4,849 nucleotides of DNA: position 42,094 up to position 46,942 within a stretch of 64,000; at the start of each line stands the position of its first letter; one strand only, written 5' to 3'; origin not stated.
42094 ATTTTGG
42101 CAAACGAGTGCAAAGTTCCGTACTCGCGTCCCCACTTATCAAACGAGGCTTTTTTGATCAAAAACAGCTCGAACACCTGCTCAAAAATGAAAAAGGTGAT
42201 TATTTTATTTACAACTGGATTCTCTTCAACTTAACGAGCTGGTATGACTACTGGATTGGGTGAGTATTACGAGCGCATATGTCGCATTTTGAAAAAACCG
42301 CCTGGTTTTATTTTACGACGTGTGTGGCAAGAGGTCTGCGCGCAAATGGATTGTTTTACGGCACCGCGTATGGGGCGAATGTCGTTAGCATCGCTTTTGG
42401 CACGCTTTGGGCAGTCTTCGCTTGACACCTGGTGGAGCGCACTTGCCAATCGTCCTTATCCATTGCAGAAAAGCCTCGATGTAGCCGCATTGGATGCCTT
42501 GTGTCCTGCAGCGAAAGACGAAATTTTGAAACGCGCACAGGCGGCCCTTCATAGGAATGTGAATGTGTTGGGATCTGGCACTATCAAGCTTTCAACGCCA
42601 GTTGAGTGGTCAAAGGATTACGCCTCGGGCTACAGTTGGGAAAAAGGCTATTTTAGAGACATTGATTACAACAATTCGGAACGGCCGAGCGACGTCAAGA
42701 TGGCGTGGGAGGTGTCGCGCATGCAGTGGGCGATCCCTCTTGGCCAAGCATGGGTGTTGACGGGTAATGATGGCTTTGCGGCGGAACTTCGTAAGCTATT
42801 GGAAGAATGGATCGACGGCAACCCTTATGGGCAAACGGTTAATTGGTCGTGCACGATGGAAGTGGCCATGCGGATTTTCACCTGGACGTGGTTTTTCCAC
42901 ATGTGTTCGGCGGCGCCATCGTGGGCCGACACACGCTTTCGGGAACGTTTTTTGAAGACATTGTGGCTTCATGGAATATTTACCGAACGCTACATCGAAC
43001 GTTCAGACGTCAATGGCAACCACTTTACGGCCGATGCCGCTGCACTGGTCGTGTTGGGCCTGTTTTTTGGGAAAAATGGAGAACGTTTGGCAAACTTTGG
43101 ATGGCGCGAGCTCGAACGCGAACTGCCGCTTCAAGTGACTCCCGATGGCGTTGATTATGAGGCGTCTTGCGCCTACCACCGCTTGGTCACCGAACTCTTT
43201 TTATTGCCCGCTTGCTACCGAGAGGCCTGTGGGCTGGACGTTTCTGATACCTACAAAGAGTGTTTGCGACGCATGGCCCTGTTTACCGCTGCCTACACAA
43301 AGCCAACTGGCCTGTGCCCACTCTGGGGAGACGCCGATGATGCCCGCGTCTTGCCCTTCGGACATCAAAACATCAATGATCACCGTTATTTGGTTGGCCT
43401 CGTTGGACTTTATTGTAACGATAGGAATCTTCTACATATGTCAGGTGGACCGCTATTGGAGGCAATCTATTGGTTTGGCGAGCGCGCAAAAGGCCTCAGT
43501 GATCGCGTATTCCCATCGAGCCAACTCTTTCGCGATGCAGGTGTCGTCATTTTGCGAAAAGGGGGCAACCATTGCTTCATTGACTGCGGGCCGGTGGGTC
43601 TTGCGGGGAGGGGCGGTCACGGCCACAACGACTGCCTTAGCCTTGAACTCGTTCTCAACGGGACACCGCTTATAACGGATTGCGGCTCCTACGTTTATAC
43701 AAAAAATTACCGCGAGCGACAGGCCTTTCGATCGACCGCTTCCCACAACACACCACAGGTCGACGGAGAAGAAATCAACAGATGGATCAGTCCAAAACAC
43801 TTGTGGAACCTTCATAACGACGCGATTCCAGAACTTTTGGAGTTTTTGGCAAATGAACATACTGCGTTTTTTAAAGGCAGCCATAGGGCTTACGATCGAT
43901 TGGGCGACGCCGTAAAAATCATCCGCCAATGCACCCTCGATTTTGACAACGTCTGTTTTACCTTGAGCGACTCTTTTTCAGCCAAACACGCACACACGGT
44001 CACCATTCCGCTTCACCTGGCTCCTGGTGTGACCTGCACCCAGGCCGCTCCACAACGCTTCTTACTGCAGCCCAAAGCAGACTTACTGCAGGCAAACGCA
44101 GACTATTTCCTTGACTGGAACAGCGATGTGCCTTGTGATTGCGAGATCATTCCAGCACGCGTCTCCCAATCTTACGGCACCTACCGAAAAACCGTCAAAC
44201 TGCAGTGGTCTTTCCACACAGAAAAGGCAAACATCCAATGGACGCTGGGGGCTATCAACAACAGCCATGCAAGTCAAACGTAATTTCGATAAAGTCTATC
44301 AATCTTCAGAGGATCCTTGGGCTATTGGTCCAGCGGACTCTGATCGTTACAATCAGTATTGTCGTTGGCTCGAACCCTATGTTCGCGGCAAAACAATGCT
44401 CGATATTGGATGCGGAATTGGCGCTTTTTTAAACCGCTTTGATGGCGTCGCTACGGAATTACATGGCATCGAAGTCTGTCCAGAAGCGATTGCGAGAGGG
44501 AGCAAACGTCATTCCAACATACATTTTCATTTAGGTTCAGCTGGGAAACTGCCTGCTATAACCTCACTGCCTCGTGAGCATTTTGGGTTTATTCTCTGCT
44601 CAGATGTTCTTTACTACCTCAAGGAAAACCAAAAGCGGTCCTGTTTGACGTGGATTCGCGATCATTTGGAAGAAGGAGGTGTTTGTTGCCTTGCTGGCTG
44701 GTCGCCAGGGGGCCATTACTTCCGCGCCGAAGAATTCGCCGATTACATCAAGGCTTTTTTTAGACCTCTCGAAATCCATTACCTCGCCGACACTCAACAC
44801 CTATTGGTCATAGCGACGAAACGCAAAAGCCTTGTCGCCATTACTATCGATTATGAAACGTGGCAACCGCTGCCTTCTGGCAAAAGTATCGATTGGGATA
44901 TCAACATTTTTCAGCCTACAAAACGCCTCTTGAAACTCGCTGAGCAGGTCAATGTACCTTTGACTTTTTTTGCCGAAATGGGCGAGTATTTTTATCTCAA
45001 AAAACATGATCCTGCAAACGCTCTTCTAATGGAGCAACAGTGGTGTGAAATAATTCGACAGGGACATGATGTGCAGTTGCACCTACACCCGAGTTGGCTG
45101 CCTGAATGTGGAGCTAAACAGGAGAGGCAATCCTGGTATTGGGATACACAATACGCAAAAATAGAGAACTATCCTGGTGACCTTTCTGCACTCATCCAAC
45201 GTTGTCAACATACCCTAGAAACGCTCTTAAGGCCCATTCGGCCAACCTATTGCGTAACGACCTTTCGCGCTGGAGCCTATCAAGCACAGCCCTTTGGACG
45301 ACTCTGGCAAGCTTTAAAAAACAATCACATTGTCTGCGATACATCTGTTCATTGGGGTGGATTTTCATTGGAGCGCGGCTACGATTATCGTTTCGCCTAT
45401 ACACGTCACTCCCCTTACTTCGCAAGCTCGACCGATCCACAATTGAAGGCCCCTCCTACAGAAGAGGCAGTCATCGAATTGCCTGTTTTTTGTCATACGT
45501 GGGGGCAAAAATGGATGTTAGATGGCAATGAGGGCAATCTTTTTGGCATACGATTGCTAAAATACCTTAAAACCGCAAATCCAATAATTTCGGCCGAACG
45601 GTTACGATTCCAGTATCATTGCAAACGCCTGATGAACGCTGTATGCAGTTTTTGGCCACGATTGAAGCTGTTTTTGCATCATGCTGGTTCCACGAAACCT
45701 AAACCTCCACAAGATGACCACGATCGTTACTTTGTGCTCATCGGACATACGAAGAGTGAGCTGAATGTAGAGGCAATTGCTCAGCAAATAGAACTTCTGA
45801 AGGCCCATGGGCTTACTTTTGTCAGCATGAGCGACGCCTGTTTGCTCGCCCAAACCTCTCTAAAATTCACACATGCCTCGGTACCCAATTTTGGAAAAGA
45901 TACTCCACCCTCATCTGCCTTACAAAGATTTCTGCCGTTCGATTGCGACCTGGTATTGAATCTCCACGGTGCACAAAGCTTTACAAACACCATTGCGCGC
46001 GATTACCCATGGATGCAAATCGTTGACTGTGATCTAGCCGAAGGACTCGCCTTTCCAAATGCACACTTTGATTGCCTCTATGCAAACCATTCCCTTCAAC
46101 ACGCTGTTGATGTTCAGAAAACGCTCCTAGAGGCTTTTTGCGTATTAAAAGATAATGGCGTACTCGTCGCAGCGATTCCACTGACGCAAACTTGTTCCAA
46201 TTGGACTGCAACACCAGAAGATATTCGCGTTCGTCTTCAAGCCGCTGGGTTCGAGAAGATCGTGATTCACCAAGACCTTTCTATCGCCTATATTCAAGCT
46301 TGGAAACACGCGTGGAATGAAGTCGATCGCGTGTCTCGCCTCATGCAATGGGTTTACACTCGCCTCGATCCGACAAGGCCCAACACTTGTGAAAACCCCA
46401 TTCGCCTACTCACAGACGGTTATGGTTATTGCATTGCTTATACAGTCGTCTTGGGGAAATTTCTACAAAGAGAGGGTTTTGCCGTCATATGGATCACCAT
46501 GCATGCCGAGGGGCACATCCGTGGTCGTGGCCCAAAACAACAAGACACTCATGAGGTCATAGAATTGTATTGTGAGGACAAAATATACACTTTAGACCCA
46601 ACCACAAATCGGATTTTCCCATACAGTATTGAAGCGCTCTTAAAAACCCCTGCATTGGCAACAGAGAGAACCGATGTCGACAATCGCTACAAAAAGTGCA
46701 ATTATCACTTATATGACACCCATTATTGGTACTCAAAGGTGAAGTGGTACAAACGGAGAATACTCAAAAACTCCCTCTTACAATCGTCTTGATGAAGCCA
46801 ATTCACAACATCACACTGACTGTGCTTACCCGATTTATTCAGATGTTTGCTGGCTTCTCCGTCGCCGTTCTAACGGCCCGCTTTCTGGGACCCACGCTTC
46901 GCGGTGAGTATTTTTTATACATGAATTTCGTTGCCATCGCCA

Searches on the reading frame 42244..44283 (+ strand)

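Call 12: search_protein_families(library=ncbifam, proteins=[window:42244-44283:+], max_evalue=0.00001)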
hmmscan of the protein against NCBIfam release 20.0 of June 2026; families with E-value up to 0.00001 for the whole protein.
window:42244-44283:+ (679 aa): 2 families
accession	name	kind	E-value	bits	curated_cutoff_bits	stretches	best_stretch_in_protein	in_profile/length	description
NF045573.1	Hepsulflyase_CFB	equivalog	1.6e-20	72.9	700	1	136-364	110-341/651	heparin-sulfate lyase HepC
NF045572.1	Hepsulflyase_bctds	equivalog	1.9e-10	40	600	1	138-355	139-360/706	heparin-sulfate lyase HepC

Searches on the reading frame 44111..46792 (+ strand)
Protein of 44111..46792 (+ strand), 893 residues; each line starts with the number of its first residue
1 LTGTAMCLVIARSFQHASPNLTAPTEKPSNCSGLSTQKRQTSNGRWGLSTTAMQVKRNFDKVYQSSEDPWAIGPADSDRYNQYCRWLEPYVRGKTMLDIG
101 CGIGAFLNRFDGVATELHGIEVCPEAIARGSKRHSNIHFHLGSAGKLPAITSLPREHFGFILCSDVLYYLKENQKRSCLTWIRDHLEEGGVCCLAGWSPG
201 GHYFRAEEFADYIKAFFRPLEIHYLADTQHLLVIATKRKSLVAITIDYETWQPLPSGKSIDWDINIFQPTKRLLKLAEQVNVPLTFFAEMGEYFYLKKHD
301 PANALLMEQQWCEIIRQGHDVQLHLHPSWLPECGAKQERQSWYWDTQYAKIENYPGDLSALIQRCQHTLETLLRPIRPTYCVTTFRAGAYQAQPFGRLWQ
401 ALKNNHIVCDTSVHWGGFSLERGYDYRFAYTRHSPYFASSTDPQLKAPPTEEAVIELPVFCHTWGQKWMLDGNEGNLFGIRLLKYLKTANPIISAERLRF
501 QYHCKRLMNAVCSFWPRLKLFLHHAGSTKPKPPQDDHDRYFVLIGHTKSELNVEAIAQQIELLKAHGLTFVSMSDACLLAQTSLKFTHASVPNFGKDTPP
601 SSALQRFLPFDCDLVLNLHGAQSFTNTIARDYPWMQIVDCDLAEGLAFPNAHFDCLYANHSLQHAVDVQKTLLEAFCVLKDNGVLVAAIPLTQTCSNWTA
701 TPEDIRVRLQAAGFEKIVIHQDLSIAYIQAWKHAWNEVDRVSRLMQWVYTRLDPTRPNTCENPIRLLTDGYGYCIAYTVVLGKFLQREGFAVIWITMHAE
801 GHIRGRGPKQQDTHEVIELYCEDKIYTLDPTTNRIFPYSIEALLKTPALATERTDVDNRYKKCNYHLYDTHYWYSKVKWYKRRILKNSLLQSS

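Call 12: search_protein_families(library=ncbifam, proteins=[window:44111-46792:+], max_evalue=0.00001)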
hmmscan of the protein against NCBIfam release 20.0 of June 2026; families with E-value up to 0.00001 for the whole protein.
window:44111-46792:+ (893 aa): 6 families
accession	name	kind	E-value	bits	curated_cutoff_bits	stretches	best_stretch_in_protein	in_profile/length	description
NF045667.1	MTase_DVU1556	equivalog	1.5e-10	40.9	155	0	79-192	13-117/213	DVU_1556 family methyltransferase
TIGR02072.1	BioC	equivalog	8e-10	38.9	184.95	0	636-714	81-157/244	malonyl-ACP O-methyltransferase BioC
NF041650.1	nod_mtase_NodS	equivalog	4.2e-09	36.4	300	1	65-174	9-118/190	nodulation methyltransferase NodS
NF047649.1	MTase_UXPK_star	exception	3.4e-07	29.6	460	0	640-688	134-182/283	methyltransferase/UXPK-star double selenoprotein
NF043040.1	corrin_prot_MT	hypoth_equivalog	4.5e-07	29.5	180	1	88-195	36-148/216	corrinoid protein-associated methyltransferase CpaM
NF041537.1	ArsM_AhpD_UU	exception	5.2e-06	25.5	510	0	91-167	75-155/345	arsenite methyltransferase/AhpD domain selenoprotein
